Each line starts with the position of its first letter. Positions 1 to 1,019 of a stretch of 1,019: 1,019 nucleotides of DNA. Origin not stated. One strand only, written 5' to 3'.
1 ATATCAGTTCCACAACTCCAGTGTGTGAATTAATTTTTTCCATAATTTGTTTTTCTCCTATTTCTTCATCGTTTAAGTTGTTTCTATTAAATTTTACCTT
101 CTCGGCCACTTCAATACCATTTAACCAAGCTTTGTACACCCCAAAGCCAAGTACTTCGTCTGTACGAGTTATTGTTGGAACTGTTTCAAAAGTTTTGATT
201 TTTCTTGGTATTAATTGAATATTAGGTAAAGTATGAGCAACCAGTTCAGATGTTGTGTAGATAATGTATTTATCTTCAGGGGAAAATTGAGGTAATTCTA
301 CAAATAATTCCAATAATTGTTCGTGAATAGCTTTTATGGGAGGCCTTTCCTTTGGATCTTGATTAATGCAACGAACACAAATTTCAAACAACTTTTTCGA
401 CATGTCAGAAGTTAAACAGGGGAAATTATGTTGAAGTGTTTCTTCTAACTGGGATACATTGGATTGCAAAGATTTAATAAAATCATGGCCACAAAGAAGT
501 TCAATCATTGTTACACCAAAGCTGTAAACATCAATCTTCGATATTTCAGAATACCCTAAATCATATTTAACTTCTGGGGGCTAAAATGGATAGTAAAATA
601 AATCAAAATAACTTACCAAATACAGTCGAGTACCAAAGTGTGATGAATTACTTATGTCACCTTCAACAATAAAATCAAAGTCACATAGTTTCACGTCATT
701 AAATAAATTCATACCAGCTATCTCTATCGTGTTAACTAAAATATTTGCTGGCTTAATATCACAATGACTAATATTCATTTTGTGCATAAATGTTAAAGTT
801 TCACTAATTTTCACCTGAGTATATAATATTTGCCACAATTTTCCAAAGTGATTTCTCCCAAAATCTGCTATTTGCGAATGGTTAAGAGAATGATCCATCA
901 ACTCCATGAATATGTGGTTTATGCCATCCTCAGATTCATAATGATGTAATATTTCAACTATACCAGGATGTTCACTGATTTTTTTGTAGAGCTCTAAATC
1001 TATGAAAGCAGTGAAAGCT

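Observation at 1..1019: Tandem kinase-domain architecture with an internally duplicated motif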

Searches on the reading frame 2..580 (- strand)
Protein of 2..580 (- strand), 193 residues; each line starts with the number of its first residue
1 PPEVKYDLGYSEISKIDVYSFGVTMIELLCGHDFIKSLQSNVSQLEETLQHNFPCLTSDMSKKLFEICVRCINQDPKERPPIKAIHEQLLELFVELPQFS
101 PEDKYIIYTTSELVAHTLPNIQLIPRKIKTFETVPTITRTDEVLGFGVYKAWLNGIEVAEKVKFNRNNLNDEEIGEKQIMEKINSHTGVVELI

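Call 19: search_protein_representatives(protein=window:2-580:-)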
Query: 193 residues. Proteins with E-value up to 0.001 (for the whole library): 150; up to 1e-10: 14; up to 1e-30: 1. The best 150 are listed.
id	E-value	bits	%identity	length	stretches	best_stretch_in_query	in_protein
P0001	1.0e-102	357.6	100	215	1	1-161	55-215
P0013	3.3e-21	91.9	27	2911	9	14-108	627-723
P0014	6.7e-18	81.1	27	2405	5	16-123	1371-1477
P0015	3.6e-16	75.5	35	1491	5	4-93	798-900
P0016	8.9e-16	74.2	27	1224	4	2-85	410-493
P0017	3.1e-13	65.9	38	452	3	96-193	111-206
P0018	7.4e-13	64.7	28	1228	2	8-108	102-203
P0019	8.2e-13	64.5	27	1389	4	11-94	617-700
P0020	2.1e-12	63.2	26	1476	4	10-91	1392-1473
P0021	4.9e-12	62.0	30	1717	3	15-91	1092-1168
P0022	1.1e-11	60.9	36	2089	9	15-111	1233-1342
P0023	1.1e-11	60.8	25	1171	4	14-92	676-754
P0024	1.5e-11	60.4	46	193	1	14-96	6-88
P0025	3.0e-11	59.4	29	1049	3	6-107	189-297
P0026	1.1e-10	57.6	31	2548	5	14-90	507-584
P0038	4.2e-08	49.2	29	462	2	13-100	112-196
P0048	2.3e-06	43.5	27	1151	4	15-192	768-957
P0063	1.2e-05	41.2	27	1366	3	15-191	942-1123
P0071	2.6e-05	40.0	36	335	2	15-96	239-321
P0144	5.4e-04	35.8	31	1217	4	14-94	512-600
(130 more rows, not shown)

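Call 22: list_cluster_members(proteins=[P0017, P0013, P0014, P0015, P0022, P0024, P0016, P0018, P0048, P0063])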
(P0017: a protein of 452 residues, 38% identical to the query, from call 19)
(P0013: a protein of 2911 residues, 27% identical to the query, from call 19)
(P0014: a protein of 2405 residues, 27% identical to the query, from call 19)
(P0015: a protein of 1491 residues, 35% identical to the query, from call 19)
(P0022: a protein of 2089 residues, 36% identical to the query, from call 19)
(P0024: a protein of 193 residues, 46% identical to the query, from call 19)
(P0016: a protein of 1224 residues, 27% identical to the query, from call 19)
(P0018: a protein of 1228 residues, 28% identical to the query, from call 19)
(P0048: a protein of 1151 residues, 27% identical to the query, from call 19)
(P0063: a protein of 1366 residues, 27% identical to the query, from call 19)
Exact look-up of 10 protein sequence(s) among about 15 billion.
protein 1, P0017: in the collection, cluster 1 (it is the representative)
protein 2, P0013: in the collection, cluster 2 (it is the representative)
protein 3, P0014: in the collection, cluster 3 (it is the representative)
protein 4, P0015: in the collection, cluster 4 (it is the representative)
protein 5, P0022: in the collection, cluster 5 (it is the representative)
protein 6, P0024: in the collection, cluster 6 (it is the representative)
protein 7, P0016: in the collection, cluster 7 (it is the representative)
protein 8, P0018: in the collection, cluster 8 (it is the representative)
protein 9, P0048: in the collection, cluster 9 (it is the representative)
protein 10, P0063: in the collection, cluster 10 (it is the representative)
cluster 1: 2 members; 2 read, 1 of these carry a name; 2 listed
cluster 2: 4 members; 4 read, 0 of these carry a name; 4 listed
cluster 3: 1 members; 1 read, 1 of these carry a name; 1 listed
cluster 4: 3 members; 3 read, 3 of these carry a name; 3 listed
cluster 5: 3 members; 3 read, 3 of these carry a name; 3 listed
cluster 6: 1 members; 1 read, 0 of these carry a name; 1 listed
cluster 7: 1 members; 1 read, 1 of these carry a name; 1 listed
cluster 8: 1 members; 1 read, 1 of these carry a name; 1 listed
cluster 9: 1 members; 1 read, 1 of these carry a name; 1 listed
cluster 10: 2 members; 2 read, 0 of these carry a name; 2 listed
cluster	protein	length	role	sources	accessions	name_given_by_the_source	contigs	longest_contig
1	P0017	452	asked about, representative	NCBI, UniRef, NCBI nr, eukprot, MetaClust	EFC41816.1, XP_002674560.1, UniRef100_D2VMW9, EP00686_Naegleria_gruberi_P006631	protein kinase [Naegleria gruberi] | Protein kinase n=1 Tax=Naegleria gruberi TaxID=5762 RepID=D2VMW9_NAEGR | XP_002674560.1 protein kinase [Naegleria gruberi]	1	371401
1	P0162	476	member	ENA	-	-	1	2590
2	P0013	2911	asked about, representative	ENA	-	-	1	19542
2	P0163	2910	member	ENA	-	-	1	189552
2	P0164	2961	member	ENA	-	-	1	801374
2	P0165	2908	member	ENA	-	-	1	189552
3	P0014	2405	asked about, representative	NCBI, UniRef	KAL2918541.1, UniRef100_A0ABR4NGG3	hypothetical protein HK105_201942 [Polyrhizophydium stewartii] | Protein kinase domain-containing protein n=1 Tax=Polyrhizophydium stewartii TaxID=2732419 ...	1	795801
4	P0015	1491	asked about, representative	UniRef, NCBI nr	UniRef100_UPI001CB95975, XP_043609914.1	uncharacterized protein LOC122581716 isoform X2 n=1 Tax=Erigeron canadensis TaxID=72917 ... | uncharacterized protein LOC122581716 isoform X2 [Erigeron canadensis]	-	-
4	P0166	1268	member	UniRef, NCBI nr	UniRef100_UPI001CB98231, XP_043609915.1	uncharacterized protein LOC122581716 isoform X3 n=1 Tax=Erigeron canadensis TaxID=72917 ... | uncharacterized protein LOC122581716 isoform X3 [Erigeron canadensis]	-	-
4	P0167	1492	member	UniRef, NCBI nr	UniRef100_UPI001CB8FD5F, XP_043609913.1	uncharacterized protein LOC122581716 isoform X1 n=1 Tax=Erigeron canadensis TaxID=72917 ... | uncharacterized protein LOC122581716 isoform X1 [Erigeron canadensis]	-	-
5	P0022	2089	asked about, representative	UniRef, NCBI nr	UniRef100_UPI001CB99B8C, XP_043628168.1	uncharacterized protein LOC122599677 isoform X2 n=1 Tax=Erigeron canadensis TaxID=72917 ... | uncharacterized protein LOC122599677 isoform X2 [Erigeron canadensis]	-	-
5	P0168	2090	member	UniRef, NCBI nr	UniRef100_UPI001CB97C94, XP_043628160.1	uncharacterized protein LOC122599677 isoform X1 n=1 Tax=Erigeron canadensis TaxID=72917 ... | uncharacterized protein LOC122599677 isoform X1 [Erigeron canadensis]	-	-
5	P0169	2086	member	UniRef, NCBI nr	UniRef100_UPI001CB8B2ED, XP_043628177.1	uncharacterized protein LOC122599677 isoform X3 n=1 Tax=Erigeron canadensis TaxID=72917 ... | uncharacterized protein LOC122599677 isoform X3 [Erigeron canadensis]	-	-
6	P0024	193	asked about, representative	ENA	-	-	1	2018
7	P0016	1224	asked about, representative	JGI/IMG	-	serine/threonine protein kinase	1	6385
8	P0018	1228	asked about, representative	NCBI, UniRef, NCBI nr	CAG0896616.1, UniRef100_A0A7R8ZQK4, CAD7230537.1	unnamed protein product [Cyprideis torosa] | Uncharacterized protein n=1 Tax=Cyprideis torosa TaxID=163714 RepID=A0A7R8ZQK4_9CRUS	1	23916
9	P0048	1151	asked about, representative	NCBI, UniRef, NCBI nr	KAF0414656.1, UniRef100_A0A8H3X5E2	serine/threonine protein kinase [Gigaspora margarita] | Serine/threonine protein kinase n=1 Tax=Gigaspora margarita TaxID=4874 ...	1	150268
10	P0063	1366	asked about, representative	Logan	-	-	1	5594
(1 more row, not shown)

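Call 23: search_protein_families(library=pfam, proteins=[P0013, P0014, P0015, P0017, P0022], max_evalue=0.01)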
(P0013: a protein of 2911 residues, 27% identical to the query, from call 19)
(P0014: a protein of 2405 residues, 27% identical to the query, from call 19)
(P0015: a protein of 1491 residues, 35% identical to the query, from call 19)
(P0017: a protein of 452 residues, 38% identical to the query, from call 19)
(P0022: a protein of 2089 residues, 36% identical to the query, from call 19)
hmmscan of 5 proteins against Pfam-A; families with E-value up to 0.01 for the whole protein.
P0013 (2911 aa): 6 families
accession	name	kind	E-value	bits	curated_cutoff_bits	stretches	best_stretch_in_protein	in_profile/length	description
PF07714.23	PK_Tyr_Ser-Thr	-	0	2214.3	23.1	10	2656-2904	2-257/258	Protein tyrosine and serine/threonine kinase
PF00069.31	Pkinase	-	0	1097.1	31.7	10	2658-2902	4-258/263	Protein kinase domain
PF14531.12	Kinase-like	-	3.7e-30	105.6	25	1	171-294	125-245/289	Kinase-like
PF17667.7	Pkinase_fungal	-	4.7e-08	32.6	24.1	0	1940-2015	297-378/387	Fungal protein kinase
PF01636.29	APH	-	0.00022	21.5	23.2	0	1679-1717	169-204/239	Phosphotransferase enzyme family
PF00017.30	SH2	-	0.0049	17.4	21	0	5-76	15-77/77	SH2 domain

P0014 (2405 aa): 11 families
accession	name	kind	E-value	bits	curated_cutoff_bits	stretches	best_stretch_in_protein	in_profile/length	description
PF07714.23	PK_Tyr_Ser-Thr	-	4.4e-232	767.3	23.1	5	1593-1839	3-256/258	Protein tyrosine and serine/threonine kinase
PF00069.31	Pkinase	-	3.1e-174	577.9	31.7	5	1594-1838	4-258/263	Protein kinase domain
PF19974.5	TCAD9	-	1e-10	41.8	40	0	212-389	153-313/429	Ternary complex associated domain 9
PF01636.29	APH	-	1.2e-09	38.7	23.2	0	2138-2202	126-197/239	Phosphotransferase enzyme family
PF06293.20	Kdo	-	7.2e-08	32.5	21.3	0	2139-2192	104-155/207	Lipopolysaccharide kinase (Kdo/WaaP) family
PF01163.29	RIO1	-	6.1e-07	29.7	22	0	2157-2201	108-150/187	RIO domain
PF14531.12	Kinase-like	-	1e-06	28.7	25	0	2144-2231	136-217/289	Kinase-like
PF07387.17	Seadorna_VP7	-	0.00047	19.7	20.3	0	1290-1334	144-188/308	Seadornavirus VP7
PF03109.22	ABC1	-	0.0013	18.3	22.9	0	1310-1336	188-214/244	ABC1 atypical kinase-like domain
PF07207.16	Lir1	-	0.0024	18.6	25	0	2211-2254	36-79/135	Light regulated protein Lir1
PF12330.14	Haspin_kinase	-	0.0086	15.6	25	0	2178-2205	229-256/364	Haspin like kinase domain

P0015 (1491 aa): 3 families
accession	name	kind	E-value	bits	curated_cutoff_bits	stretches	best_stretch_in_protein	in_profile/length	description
PF07714.23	PK_Tyr_Ser-Thr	-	3.3e-125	417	23.1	5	927-1191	5-258/258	Protein tyrosine and serine/threonine kinase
PF00069.31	Pkinase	-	2.5e-109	365.1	31.7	5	677-894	48-259/263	Protein kinase domain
PF04129.18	Vps52_CC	-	0.0047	17.1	26.5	0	239-309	70-130/173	Vps52/Sac2 family, coiled-coil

P0017 (452 aa): 3 families
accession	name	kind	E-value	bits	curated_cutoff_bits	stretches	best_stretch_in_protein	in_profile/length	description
PF00069.31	Pkinase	-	2.3e-34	119.4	31.7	1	156-431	4-259/263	Protein kinase domain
PF07714.23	PK_Tyr_Ser-Thr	-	2.8e-17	63.3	23.1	1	158-433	6-258/258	Protein tyrosine and serine/threonine kinase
PF17667.7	Pkinase_fungal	-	1.4e-05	24.5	24.1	1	240-331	286-376/387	Fungal protein kinase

P0022 (2089 aa): 9 families
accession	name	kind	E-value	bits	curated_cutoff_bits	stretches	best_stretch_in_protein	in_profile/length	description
PF07714.23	PK_Tyr_Ser-Thr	-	2.9e-210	695.8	23.1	6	1051-1321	4-258/258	Protein tyrosine and serine/threonine kinase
PF00069.31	Pkinase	-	6.5e-204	675.2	31.7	6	1048-1320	1-260/263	Protein kinase domain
PF17748.7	VID27_N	-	7.1e-09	36.2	27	0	596-639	127-170/173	VID27 N-terminal region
PF08546.17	ApbA_C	-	2.4e-08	34.8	22.7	0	623-713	32-111/125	Ketopantoate reductase PanE/ApbA C terminal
PF01636.29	APH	-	0.00011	22.5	23.2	0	1823-1858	165-201/239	Phosphotransferase enzyme family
PF17667.7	Pkinase_fungal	-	0.00012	21.4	24.1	0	1168-1222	305-362/387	Fungal protein kinase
PF24507.1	Ig_CFAP65_4th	-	0.0023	18.7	27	0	767-801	42-76/76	CFAP65, fourth Ig-like domain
PF03109.22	ABC1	-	0.0025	17.4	22.9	0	1170-1198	187-215/244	ABC1 atypical kinase-like domain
PF07710.16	P53_tetramer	-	0.0046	16.8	20.7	0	1316-1334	23-41/42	P53 tetramerisation motif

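Call 24: find_encoding_contigs(protein=P0017, flank=10000)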
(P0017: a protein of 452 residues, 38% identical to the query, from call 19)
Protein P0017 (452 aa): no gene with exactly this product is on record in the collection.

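Call 29: find_homologous_proteins(query=P0017, max_evalue=0.00001)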
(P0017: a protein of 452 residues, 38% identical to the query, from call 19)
Query P0017 (452 aa): 4 proteins with E <= 0.00001 among 7773 candidates.
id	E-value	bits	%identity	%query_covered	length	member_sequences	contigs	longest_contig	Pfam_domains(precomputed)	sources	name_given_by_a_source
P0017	4.8e-291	983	100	100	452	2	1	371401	PF07714.24,PF00069.32,PF17667.8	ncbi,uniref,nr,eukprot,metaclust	ncbi:protein kinase [Naegleria gruberi]|uniref:Protein kinase n=1 Tax=Naegleria gruberi TaxID=5762 R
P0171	4.9e-6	44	29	61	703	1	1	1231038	PF07714.24,PF00069.32,PF03109.23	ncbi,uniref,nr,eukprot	ncbi:hypothetical protein SAMD00019534_052730 [Acytostelium subglobosum LB1]|uniref:hypothetical pro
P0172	5.3e-6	44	31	47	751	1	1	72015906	PF07714.24,PF00069.32,PF13947.12,PF07645.22,PF00008.34,PF12947.14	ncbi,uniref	ncbi:wall-associated receptor kinase 2-like [Salvia divinorum]|uniref:Wall-associated receptor kinas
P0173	8.2e-6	44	30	61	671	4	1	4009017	PF07714.24,PF00069.32,PF23446.2,PF23457.2,PF01476.27,PF23462.2,PF23473.2,PF23472.2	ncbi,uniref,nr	ncbi:LysM receptor kinase [Trema orientale]|uniref:LysM receptor kinase n=1 Tax=Trema orientale TaxI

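Call 40: find_related_loci(query=window:2-580:-, collection=metagenome_contigs, flank=5000)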
Query window:2-580:- (193 aa) in metagenome_contigs; peptide patterns used: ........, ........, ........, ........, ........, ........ (x = any residue, [..] = any of these).
96 stretches matched a pattern, but none encodes a relative of the query by tblastn (E <= 1e-3).

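Call 45: search_protein_families(library=pfam, proteins=[P0071, P0144, P0063, P0048, P0038, P0024], max_evalue=0.001)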
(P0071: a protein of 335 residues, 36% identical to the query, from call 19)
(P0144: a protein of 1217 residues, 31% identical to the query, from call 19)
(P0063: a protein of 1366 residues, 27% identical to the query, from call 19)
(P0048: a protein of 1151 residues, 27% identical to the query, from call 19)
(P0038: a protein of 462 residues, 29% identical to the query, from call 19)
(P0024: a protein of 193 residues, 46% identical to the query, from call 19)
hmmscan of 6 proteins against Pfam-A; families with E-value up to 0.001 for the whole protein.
P0071 (335 aa): 3 families
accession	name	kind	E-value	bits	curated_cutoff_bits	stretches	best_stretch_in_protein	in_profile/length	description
PF00069.31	Pkinase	-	2.9e-32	112.6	31.7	1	65-312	6-259/263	Protein kinase domain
PF07714.23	PK_Tyr_Ser-Thr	-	3.7e-26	92.4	23.1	1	65-314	6-258/258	Protein tyrosine and serine/threonine kinase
PF17667.7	Pkinase_fungal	-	5.6e-05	22.5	24.1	1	148-229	287-367/387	Fungal protein kinase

P0144 (1217 aa): 2 families
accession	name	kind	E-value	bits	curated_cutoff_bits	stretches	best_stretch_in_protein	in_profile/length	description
PF07714.23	PK_Tyr_Ser-Thr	-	1.8e-68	231.1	23.1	4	341-592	4-257/258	Protein tyrosine and serine/threonine kinase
PF00069.31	Pkinase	-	4.4e-52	177.5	31.7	4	342-591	5-259/263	Protein kinase domain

P0063 (1366 aa): 8 families
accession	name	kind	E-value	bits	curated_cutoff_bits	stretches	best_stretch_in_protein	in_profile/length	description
PF00069.31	Pkinase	-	4.1e-136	453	31.7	3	276-548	3-259/263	Protein kinase domain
PF07714.23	PK_Tyr_Ser-Thr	-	3.4e-129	430.1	23.1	3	752-1016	5-258/258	Protein tyrosine and serine/threonine kinase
PF06293.20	Kdo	-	3.5e-10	40.1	21.3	0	1145-1217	90-169/207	Lipopolysaccharide kinase (Kdo/WaaP) family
PF17667.7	Pkinase_fungal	-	2e-09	37.1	24.1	1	1173-1243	293-366/387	Fungal protein kinase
PF14531.12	Kinase-like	-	1.4e-07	31.6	25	1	1171-1300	150-268/289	Kinase-like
PF01163.29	RIO1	-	1.8e-05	24.9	22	0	846-873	112-140/187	RIO domain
PF10707.15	YrbL-PhoP_reg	-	2.5e-05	24.5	31.5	0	845-900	111-162/185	PhoP regulatory network protein YrbL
PF01636.29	APH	-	9.5e-05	22.7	23.2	0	1182-1200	165-183/239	Phosphotransferase enzyme family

P0048 (1151 aa): 7 families
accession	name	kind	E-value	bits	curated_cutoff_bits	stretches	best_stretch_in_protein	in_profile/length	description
PF07714.23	PK_Tyr_Ser-Thr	-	2.9e-153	509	23.1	4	29-276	5-258/258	Protein tyrosine and serine/threonine kinase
PF00069.31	Pkinase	-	5.7e-116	386.9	31.7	4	26-275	2-260/263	Protein kinase domain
PF24476.1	DUF7580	-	5.5e-09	36.5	27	0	674-787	142-233/319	Domain of unknown function (DUF7580)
PF03109.22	ABC1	-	2.4e-08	33.9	22.9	1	45-175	98-222/244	ABC1 atypical kinase-like domain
PF06293.20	Kdo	-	0.00033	20.6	21.3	0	99-158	94-155/207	Lipopolysaccharide kinase (Kdo/WaaP) family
PF14531.12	Kinase-like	-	0.00043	20.1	25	0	701-793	159-256/289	Kinase-like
PF01163.29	RIO1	-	0.00049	20.2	22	0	98-165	82-149/187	RIO domain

P0038 (462 aa): 5 families
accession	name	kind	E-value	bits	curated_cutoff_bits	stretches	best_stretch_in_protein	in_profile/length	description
PF00069.31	Pkinase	-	1e-85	287.8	31.7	2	206-450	1-257/263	Protein kinase domain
PF07714.23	PK_Tyr_Ser-Thr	-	7e-69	232.4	23.1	2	210-452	5-256/258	Protein tyrosine and serine/threonine kinase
PF14531.12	Kinase-like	-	6.4e-08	32.6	25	0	22-140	147-257/289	Kinase-like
PF10707.15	YrbL-PhoP_reg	-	6.3e-07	29.7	31.5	0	28-67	112-151/185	PhoP regulatory network protein YrbL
PF06293.20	Kdo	-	2e-06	27.9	21.3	0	7-69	104-167/207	Lipopolysaccharide kinase (Kdo/WaaP) family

P0024 (193 aa): 2 families
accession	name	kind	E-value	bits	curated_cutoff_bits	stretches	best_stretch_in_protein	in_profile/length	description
PF07714.23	PK_Tyr_Ser-Thr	-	3.2e-07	30.4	23.1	1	7-80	184-257/258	Protein tyrosine and serine/threonine kinase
PF00069.31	Pkinase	-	0.00094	19.1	31.7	0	5-78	175-258/263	Protein kinase domain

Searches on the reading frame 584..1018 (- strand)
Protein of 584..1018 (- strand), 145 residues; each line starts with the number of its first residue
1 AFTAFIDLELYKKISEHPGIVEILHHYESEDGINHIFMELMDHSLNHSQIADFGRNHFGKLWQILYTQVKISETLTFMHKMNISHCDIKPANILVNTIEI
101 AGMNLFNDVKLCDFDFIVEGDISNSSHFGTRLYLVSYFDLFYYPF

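Call 56: find_encoding_contigs(protein=window:584-1018:-, flank=10000)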
Protein window:584-1018:- (145 aa): no gene with exactly this product is on record in the collection.
